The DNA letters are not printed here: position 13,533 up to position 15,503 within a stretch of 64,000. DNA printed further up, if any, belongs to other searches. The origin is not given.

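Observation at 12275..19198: Candidate acyl-ACP-based lipid or natural-product biosynthetic cluster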

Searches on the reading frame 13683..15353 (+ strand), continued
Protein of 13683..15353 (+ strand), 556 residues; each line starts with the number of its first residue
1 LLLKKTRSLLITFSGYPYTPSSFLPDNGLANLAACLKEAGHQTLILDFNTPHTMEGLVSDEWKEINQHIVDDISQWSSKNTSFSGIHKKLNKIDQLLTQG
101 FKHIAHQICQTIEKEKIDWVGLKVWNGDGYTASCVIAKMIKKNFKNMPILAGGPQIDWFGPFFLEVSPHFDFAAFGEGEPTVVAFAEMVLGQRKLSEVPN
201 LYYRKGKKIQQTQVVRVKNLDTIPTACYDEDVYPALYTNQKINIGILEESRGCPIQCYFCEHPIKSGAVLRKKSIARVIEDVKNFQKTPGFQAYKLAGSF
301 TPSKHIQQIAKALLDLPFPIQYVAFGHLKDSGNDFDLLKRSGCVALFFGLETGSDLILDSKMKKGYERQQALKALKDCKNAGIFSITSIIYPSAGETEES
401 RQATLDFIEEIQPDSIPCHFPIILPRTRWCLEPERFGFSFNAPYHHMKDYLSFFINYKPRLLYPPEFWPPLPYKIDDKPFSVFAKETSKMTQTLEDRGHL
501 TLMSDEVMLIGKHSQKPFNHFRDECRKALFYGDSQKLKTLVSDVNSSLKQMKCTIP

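Call 14: find_encoding_contigs(protein=P0015, flank=6000, max_places=1)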
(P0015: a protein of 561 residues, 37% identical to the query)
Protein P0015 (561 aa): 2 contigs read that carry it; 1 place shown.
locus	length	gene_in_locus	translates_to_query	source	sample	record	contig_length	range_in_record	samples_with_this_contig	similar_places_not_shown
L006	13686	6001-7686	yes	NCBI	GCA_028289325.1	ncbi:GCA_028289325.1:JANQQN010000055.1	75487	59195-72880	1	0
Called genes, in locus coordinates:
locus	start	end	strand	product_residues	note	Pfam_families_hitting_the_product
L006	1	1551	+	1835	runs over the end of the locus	PF00289:Biotin_carb_N, PF02786:CPSase_L_D2, PF02222:ATP-grasp, PF07478:Dala_Dala_lig_C, PF02785:Biotin_carb_C, PF00364:Biotin_lipoyl, PF08326:ACC_central, PF01039:Carboxyl_trans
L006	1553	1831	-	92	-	-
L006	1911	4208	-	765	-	PF00512:HisKA, PF02518:HATPase_c, PF00072:Response_reg, PF23198:PDE8A_N (faint), PF00072:Response_reg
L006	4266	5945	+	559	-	-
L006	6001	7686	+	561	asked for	PF02310:B12-binding (weak), PF04055:Radical_SAM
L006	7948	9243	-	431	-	PF01103:Omp85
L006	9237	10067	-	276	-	PF02517:Rce1-like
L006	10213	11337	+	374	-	PF12625:Arabinose_bd, PF12833:HTH_18, PF00165:HTH_AraC (weak)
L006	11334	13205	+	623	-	PF00224:PK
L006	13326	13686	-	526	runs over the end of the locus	PF07394:DUF1501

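Call 72: search_solved_structures(query=window:13683-15353:+, max_evalue=0.001)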
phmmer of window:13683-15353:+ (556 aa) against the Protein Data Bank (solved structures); distinct sequences matched with E-value up to 0.001: 3.
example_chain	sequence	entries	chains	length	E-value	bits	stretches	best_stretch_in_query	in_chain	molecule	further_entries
9n1b_A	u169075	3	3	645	5.8e-10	41.4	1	146-437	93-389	Radical SAM protein | Radical SAM enzyme CysS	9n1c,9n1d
7kdx_A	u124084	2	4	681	9e-10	40.8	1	124-289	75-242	Methyltransferase TokK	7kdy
9ccb_A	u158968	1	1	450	6.9e-09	37.9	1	169-416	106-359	Radical SAM core domain-containing protein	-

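Call 94: search_protein_families(library=ncbifam, proteins=[L004:70-1350:+, L004:1370-2794:+, L004:2823-3383:+, L004:3538-4311:+, L004:4336-5988:+, L005:7882-9315:-, L005:9547-10968:-], max_evalue=1e-10)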
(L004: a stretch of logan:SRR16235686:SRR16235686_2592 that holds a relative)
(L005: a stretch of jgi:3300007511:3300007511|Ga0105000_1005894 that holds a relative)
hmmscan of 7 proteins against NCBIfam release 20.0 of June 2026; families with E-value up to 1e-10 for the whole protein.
L004:70-1350:+ (426 aa): 19 families
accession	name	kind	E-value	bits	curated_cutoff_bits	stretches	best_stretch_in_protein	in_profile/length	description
TIGR03150.1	fabF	equivalog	7.4e-142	472.8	493.75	1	3-410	1-407/407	beta-ketoacyl-ACP synthase II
NF005589.0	PRK07314.1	subfamily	3e-136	454.4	387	1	2-412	3-412/413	beta-ketoacyl-ACP synthase II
NF004970.0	PRK06333.1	subfamily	2.5e-116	389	525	1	2-413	3-423/424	beta-ketoacyl-ACP synthase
NF006274.0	PRK08439.1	equivalog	4.4e-103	345.2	621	1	3-411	2-405/406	beta-ketoacyl-ACP synthase II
NF006434.0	PRK08722.1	equivalog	1.4e-94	317.3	759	1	3-411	4-413/414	beta-ketoacyl-ACP synthase II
NF005076.0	PRK06501.1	equivalog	8.2e-84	281.9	629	1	5-412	13-423/425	beta-ketoacyl-ACP synthase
NF005935.0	PRK07967.1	equivalog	1.3e-77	261.4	630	1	3-413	2-405/406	beta-ketoacyl-ACP synthase I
NF006587.0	PRK09116.1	equivalog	5.4e-74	249.4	470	1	3-412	2-407/408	beta-ketoacyl-ACP synthase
NF005916.1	PRK07910.1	equivalog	1.9e-73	247.8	560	1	4-412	13-418/418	KasA/KasB family beta-ketoacyl-ACP synthase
NF005490.0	PRK07103.1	equivalog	2.6e-69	234.3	445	1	2-412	3-413/414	polyketide beta-ketoacyl:acyl carrier protein synthase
NF004618.0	PRK05952.1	equivalog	7.7e-64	216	455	1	4-411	3-382/384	beta-ketoacyl-ACP synthase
NF006618.0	PRK09185.1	subfamily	1.8e-55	188.6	407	1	3-411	3-392/394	beta-ketoacyl-ACP synthase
NF058662.1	cispenta_AmcF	equivalog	9.4e-53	179.5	325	1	5-410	2-368/369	cispentacin biosynthesis acyltransferase subunit AmcF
NF045894.1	PKS_plus_SDR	equivalog_domain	6.6e-38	130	1740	1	78-413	95-428/1515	type I polyketide synthase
NF040607.1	mycolic_Pks13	equivalog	1.9e-35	121.7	2100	1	75-415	190-529/1680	polyketide synthase Pks13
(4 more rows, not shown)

L004:1370-2794:+ (474 aa): 25 families
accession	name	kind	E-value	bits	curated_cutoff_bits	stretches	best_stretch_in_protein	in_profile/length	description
TIGR03471.1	HpnJ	equivalog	7.3e-56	190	577.6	1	99-436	70-407/472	hopanoid biosynthesis associated radical SAM protein HpnJ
NF050148.1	rSAM_ApyD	equivalog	1.7e-55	188.6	750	1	41-414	17-391/645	RiPP biosynthesis radical SAM protein ApyD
TIGR02026.1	BchE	equivalog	6.6e-53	180.3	481.35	1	71-425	40-396/497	magnesium-protoporphyrin IX monomethyl ester anaerobic oxidative cyclase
NF038361.1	rSAM_Sden_1168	equivalog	4.4e-44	151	575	1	2-466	64-518/560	Sden_1168 family B12-binding radical SAM P-methyltransferase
TIGR04479.1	bcpD_PhpK_rSAM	subfamily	4.5e-43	147.4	600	1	67-397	80-412/504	PhpK family radical SAM P-methyltransferase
TIGR04072.2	rSAM_ladder_B12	equivalog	7.8e-40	136.8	360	1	92-426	61-382/443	lipid biosynthesis B12-binding/radical SAM protein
TIGR04385.1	B12_rSAM_cofa1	equivalog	1.1e-37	130.3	450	1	69-394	36-364/438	B12 lower ligand biosynthesis radical SAM protein BzaD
TIGR04014.1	B12_SAM_MJ_0865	equivalog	3.9e-37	128.1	360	1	99-439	40-380/434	methyl-coenzyme M reductase glutamine C-methyltransferase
TIGR04013.1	B12_SAM_MJ_1487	hypoth_equivalog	2.3e-34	118.9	251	1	67-411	9-352/382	TIGR04013 family B12-binding domain/radical SAM domain-containing protein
TIGR03975.1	rSAM_ocin_1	subfamily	2e-31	109.2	281.85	1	48-393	77-429/606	RiPP maturation radical SAM C-methyltransferase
NF033712.0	B12_rSAM_KedN5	subfamily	1.7e-29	102.6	700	1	56-296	24-268/624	KedN5 family methylcobalamin-dependent radical SAM C-methyltransferase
NF033070.1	rSAM_AprD4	equivalog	4e-29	101.8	500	1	197-423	166-397/456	AprD4 family radical SAM diol-dehydratase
TIGR04367.1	HpnR_B12_rSAM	equivalog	3.9e-26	91.6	650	1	88-367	51-326/490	hopanoid C-3 methylase HpnR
NF040542.1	rSAM_RCCLKC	equivalog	2.1e-25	89.8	450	1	95-393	46-349/423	arsinothricin biosynthesis radical SAM protein ArsL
TIGR04295.1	B12_rSAM_oligo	hypoth_equivalog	1.2e-23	83.6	400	1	127-363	103-330/422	TIGR04295 family B12-binding domain-containing radical SAM protein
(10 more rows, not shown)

L004:2823-3383:+ (186 aa): 1 family
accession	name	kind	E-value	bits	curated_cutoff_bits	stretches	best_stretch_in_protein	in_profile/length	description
NF040696.1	isopcys_mtase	equivalog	1.3e-22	80.5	160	1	27-184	30-189/190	protein-S-isoprenylcysteine O-methyltransferase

L004:3538-4311:+ (257 aa): 17 families
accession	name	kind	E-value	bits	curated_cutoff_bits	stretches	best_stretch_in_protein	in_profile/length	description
NF006077.0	PRK08223.1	equivalog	1.5e-67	227.7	266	1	3-254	9-260/296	hypothetical protein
NF011424.0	PRK14851.1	subfamily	5.8e-54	183.2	1170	1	3-254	24-274/679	hypothetical protein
NF011425.0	PRK14852.1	equivalog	6.3e-40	136.9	1337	1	4-248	314-557/989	hypothetical protein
NF006395.0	PRK08644.1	equivalog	4.1e-24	85.4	159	1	13-151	21-159/215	sulfur carrier protein ThiS adenylyltransferase ThiF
TIGR02356.1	adenyl_thiF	equivalog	3.1e-23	82.2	275.25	1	12-161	11-159/203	thiazole biosynthesis adenylyltransferase ThiF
NF006444.0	PRK08762.1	equivalog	2.1e-21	76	449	1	11-160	136-283/387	molybdopterin-synthase adenylyltransferase MoeB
TIGR02354.1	thiF_fam2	equivalog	1.6e-20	73.9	152.2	1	14-121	13-119/200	thiamine biosynthesis protein ThiF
NF004281.0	PRK05690.1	subfamily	1.9e-20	73.1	266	1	12-148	22-155/250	molybdopterin-synthase adenylyltransferase MoeB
NF011696.0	PRK15116.1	equivalog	1.8e-19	70.4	304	1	5-137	13-146/268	tRNA cyclic N6-threonylcarbamoyladenosine(37) synthase TcdA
NF006204.0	PRK08328.1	equivalog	2.4e-19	69.9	339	1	4-168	9-173/231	hypothetical protein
NF047750.1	SAMPActivE1UbaA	equivalog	5.8e-19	68.5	450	1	12-138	22-146/270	SAMP-activating enzyme E1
NF004111.0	PRK05600.1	equivalog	1.2e-18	67.4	437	1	15-157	34-174/371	ThiF family adenylyltransferase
TIGR02355.1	moeB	equivalog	3.2e-16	59.5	376.55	1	15-120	17-122/240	molybdopterin-synthase adenylyltransferase MoeB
NF009123.0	PRK12475.1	subfamily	6.5e-14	51.9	510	1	4-139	4-141/338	MoeB/ThiF family adenylyltransferase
NF005901.0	PRK07877.1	equivalog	9.3e-14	50.6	476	1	6-119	91-203/722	Rv1355c family protein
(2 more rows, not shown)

L004:4336-5988:+ (550 aa): 14 families
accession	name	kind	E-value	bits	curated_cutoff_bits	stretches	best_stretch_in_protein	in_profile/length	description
NF050148.1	rSAM_ApyD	equivalog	1.3e-36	126.3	750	1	97-428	55-385/645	RiPP biosynthesis radical SAM protein ApyD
TIGR04479.1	bcpD_PhpK_rSAM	subfamily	1.9e-36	125.5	600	1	109-414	101-409/504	PhpK family radical SAM P-methyltransferase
TIGR04014.1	B12_SAM_MJ_0865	equivalog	8.9e-35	120.3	360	2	348-439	271-361/434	methyl-coenzyme M reductase glutamine C-methyltransferase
TIGR03471.1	HpnJ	equivalog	8.6e-31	107.3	577.6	1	130-434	79-385/472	hopanoid biosynthesis associated radical SAM protein HpnJ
TIGR04013.1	B12_SAM_MJ_1487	hypoth_equivalog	8.3e-28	97.3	251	1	144-299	66-203/382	TIGR04013 family B12-binding domain/radical SAM domain-containing protein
TIGR04385.1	B12_rSAM_cofa1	equivalog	3e-27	95.9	450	1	140-414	91-364/438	B12 lower ligand biosynthesis radical SAM protein BzaD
TIGR04072.2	rSAM_ladder_B12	equivalog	1.7e-26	92.9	360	1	139-414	90-349/443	lipid biosynthesis B12-binding/radical SAM protein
NF038361.1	rSAM_Sden_1168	equivalog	6.4e-24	84.4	575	1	106-431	127-468/560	Sden_1168 family B12-binding radical SAM P-methyltransferase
TIGR02026.1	BchE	equivalog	1.1e-23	83.9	481.35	1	114-431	59-382/497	magnesium-protoporphyrin IX monomethyl ester anaerobic oxidative cyclase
TIGR03975.1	rSAM_ocin_1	subfamily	1.7e-22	79.7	281.85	1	106-414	116-430/606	RiPP maturation radical SAM C-methyltransferase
NF033712.0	B12_rSAM_KedN5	subfamily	1.2e-17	63.4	700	1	103-277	50-226/624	KedN5 family methylcobalamin-dependent radical SAM C-methyltransferase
TIGR04295.1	B12_rSAM_oligo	hypoth_equivalog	2.9e-13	49.3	400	1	152-394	105-342/422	TIGR04295 family B12-binding domain-containing radical SAM protein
TIGR04367.1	HpnR_B12_rSAM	equivalog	1.1e-12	47.2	650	1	104-431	46-368/490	hopanoid C-3 methylase HpnR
NF033070.1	rSAM_AprD4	equivalog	1e-11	44.4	500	1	233-431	186-385/456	AprD4 family radical SAM diol-dehydratase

L005:7882-9315:- (477 aa): 19 families
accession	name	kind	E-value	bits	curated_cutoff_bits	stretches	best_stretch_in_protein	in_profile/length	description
NF050148.1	rSAM_ApyD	equivalog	5.4e-54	183.7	750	1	79-412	59-394/645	RiPP biosynthesis radical SAM protein ApyD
TIGR02026.1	BchE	equivalog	1.9e-50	172.2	481.35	1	51-428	20-403/497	magnesium-protoporphyrin IX monomethyl ester anaerobic oxidative cyclase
TIGR03471.1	HpnJ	equivalog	1.5e-44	152.7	577.6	1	104-413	78-389/472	hopanoid biosynthesis associated radical SAM protein HpnJ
TIGR04479.1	bcpD_PhpK_rSAM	subfamily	1.3e-41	142.6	600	1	84-413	100-433/504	PhpK family radical SAM P-methyltransferase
TIGR04013.1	B12_SAM_MJ_1487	hypoth_equivalog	2e-33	115.8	251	2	78-263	23-194/382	TIGR04013 family B12-binding domain/radical SAM domain-containing protein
NF038361.1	rSAM_Sden_1168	equivalog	3e-32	111.9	575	1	109-411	156-473/560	Sden_1168 family B12-binding radical SAM P-methyltransferase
NF033070.1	rSAM_AprD4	equivalog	7.3e-32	110.8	500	1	193-409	164-388/456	AprD4 family radical SAM diol-dehydratase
TIGR04072.2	rSAM_ladder_B12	equivalog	4.6e-31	107.9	360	1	108-410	84-371/443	lipid biosynthesis B12-binding/radical SAM protein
TIGR04014.1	B12_SAM_MJ_0865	equivalog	5.6e-30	104.5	360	1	117-414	61-361/434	methyl-coenzyme M reductase glutamine C-methyltransferase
TIGR04385.1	B12_rSAM_cofa1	equivalog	3.5e-28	99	450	1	117-389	93-364/438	B12 lower ligand biosynthesis radical SAM protein BzaD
TIGR03975.1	rSAM_ocin_1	subfamily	4.5e-23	81.6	281.85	1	71-389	105-430/606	RiPP maturation radical SAM C-methyltransferase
TIGR04295.1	B12_rSAM_oligo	hypoth_equivalog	2.5e-21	75.8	400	1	123-412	102-385/422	TIGR04295 family B12-binding domain-containing radical SAM protein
NF040546.1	rSAM_CUAEP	equivalog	3.2e-21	75.6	500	1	89-389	44-341/468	CUAEP/CCAEP-tail radical SAM (seleno)protein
TIGR04367.1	HpnR_B12_rSAM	equivalog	3.6e-21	75.3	650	1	72-421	38-382/490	hopanoid C-3 methylase HpnR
NF033712.0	B12_rSAM_KedN5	subfamily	6.5e-21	74.2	700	1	86-258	54-233/624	KedN5 family methylcobalamin-dependent radical SAM C-methyltransferase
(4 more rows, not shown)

L005:9547-10968:- (473 aa): 13 families
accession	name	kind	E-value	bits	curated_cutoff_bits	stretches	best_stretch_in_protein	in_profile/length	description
TIGR04367.1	HpnR_B12_rSAM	equivalog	1.7e-74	251.2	650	1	1-411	1-409/490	hopanoid C-3 methylase HpnR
TIGR02026.1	BchE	equivalog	5.8e-45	154.1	481.35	1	17-406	14-419/497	magnesium-protoporphyrin IX monomethyl ester anaerobic oxidative cyclase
NF040542.1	rSAM_RCCLKC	equivalog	4.1e-22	78.9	450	1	24-359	12-356/423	arsinothricin biosynthesis radical SAM protein ArsL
TIGR04014.1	B12_SAM_MJ_0865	equivalog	2.8e-21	75.8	360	1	86-229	65-202/434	methyl-coenzyme M reductase glutamine C-methyltransferase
TIGR03471.1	HpnJ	equivalog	2.5e-20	72.8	577.6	1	58-377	68-389/472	hopanoid biosynthesis associated radical SAM protein HpnJ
TIGR04013.1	B12_SAM_MJ_1487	hypoth_equivalog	2.6e-19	69.3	251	1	53-226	36-190/382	TIGR04013 family B12-binding domain/radical SAM domain-containing protein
NF050148.1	rSAM_ApyD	equivalog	8.3e-19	67.4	750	1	60-381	74-399/645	RiPP biosynthesis radical SAM protein ApyD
NF040546.1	rSAM_CUAEP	equivalog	2.4e-17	62.8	500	1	69-358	57-346/468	CUAEP/CCAEP-tail radical SAM (seleno)protein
TIGR03975.1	rSAM_ocin_1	subfamily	1.8e-16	59.8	281.85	1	54-353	122-430/606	RiPP maturation radical SAM C-methyltransferase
TIGR04385.1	B12_rSAM_cofa1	equivalog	5.9e-16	58.7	450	1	83-352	93-363/438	B12 lower ligand biosynthesis radical SAM protein BzaD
TIGR04479.1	bcpD_PhpK_rSAM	subfamily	1.8e-15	56.3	600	1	52-360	102-413/504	PhpK family radical SAM P-methyltransferase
NF033712.0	B12_rSAM_KedN5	subfamily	6.2e-15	54.4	700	1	56-224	58-232/624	KedN5 family methylcobalamin-dependent radical SAM C-methyltransferase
TIGR04072.2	rSAM_ladder_B12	equivalog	6.4e-13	48.1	360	1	25-342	18-338/443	lipid biosynthesis B12-binding/radical SAM protein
